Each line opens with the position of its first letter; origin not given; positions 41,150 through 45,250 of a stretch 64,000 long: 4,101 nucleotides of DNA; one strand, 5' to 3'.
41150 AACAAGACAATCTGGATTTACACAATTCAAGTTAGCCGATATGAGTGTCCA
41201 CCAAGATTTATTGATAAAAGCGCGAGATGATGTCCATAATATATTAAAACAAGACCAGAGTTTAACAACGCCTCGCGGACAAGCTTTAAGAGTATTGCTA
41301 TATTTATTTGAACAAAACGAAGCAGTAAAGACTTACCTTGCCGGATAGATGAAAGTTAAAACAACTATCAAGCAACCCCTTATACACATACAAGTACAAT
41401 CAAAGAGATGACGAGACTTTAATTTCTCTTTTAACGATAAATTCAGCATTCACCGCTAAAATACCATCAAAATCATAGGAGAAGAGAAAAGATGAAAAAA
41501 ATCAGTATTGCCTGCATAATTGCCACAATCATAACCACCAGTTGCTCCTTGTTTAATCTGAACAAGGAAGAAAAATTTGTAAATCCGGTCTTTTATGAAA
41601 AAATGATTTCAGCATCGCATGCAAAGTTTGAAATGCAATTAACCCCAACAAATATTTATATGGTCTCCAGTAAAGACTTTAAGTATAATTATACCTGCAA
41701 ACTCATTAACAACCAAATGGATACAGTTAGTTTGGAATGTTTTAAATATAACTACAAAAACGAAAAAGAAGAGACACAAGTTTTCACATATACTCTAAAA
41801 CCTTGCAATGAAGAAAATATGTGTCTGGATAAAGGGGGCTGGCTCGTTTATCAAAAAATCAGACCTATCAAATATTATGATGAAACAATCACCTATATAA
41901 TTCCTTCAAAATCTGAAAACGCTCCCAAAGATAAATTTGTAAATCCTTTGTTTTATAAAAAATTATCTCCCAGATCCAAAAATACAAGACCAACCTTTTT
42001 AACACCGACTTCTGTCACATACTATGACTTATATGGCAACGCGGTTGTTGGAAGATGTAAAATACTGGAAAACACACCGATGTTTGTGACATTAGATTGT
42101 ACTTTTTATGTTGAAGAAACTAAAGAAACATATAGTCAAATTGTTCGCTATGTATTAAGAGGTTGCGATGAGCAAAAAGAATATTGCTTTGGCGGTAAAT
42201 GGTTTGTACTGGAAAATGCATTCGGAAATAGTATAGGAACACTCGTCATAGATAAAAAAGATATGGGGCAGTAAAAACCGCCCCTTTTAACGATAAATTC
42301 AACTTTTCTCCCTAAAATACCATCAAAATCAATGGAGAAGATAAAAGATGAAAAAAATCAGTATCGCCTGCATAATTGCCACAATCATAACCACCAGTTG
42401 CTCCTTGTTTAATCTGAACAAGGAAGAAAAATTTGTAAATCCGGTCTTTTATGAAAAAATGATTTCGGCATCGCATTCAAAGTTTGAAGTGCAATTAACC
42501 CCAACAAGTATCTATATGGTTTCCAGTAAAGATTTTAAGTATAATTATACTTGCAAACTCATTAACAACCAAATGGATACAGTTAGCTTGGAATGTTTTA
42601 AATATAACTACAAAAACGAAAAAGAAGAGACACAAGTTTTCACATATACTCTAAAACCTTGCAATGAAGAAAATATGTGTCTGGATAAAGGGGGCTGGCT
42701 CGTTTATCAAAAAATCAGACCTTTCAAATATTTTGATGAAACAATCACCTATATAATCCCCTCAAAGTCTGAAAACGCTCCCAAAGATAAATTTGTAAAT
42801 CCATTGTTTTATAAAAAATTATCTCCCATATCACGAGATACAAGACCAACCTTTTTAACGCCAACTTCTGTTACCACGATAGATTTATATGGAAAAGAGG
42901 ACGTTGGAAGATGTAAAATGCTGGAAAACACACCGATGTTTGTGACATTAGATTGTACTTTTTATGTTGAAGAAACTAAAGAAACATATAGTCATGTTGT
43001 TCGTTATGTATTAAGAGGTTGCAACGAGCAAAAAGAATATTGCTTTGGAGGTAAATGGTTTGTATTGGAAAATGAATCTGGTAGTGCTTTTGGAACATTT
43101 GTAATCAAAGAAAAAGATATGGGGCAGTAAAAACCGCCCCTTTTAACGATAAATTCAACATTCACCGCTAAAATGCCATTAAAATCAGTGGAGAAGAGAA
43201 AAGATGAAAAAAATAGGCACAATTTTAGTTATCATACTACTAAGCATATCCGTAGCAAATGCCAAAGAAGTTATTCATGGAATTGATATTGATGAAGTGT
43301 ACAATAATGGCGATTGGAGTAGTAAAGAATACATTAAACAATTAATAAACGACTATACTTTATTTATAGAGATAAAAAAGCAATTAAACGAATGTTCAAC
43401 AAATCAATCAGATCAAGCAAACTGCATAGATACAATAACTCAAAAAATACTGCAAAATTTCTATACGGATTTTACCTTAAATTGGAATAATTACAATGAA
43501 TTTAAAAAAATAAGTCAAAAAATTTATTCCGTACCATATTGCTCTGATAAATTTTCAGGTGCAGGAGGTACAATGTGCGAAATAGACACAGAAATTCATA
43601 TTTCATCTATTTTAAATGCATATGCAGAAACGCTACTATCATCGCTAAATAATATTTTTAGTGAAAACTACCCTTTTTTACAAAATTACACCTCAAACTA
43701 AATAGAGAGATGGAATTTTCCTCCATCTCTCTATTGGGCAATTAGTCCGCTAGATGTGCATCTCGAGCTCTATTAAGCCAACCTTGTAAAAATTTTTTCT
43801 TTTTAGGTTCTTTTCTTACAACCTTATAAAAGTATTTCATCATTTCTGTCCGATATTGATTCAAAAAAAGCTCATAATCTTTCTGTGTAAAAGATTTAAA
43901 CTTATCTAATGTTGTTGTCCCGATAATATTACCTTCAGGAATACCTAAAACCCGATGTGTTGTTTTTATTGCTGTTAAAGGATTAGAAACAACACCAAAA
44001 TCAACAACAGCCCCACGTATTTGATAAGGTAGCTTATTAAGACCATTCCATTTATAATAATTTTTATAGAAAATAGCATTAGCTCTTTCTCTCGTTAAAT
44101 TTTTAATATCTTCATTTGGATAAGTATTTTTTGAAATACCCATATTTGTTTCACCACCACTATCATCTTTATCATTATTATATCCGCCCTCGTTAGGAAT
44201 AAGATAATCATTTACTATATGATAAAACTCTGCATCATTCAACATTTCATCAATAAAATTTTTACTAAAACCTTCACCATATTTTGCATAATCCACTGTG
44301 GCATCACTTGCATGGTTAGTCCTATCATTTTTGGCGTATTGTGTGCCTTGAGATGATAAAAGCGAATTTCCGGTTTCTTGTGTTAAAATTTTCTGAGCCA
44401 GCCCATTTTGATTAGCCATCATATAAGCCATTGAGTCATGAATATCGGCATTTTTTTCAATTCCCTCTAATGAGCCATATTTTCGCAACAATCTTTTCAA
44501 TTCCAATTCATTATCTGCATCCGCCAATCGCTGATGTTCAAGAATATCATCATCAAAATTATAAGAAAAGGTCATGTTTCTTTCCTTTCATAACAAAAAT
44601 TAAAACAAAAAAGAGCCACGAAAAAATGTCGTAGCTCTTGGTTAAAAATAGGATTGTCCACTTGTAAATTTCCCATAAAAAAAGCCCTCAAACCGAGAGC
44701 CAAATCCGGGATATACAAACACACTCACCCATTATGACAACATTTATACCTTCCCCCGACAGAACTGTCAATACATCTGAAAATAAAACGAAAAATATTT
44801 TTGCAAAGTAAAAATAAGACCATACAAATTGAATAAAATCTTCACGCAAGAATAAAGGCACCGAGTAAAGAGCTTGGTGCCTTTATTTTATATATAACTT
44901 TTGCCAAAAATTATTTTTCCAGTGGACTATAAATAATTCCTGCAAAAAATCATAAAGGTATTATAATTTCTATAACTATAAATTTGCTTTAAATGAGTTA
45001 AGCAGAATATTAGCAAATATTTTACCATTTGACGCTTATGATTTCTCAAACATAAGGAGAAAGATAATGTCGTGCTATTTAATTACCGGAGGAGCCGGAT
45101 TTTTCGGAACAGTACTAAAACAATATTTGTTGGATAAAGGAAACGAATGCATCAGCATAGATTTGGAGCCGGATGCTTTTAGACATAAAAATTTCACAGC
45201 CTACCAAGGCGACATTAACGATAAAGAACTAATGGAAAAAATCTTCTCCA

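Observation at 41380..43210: Three tandem secreted/lipoprotein genes sharing a ~75-bp repeated 5' region, RBS and MKKI start, with near-identical terminators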

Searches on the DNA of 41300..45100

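Call 54: search_rna_families(source=window, start=41300, end=45100, threshold=evalue, max_evalue=1)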
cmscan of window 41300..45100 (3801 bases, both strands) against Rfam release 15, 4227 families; matches with E-value up to 1: 1.
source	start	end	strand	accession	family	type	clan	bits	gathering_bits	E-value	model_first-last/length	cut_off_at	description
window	44825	44901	+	RF02621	BSnc120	Gene; sRNA;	-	21.5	114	0.18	1-88/88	no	Brucella sRNA 120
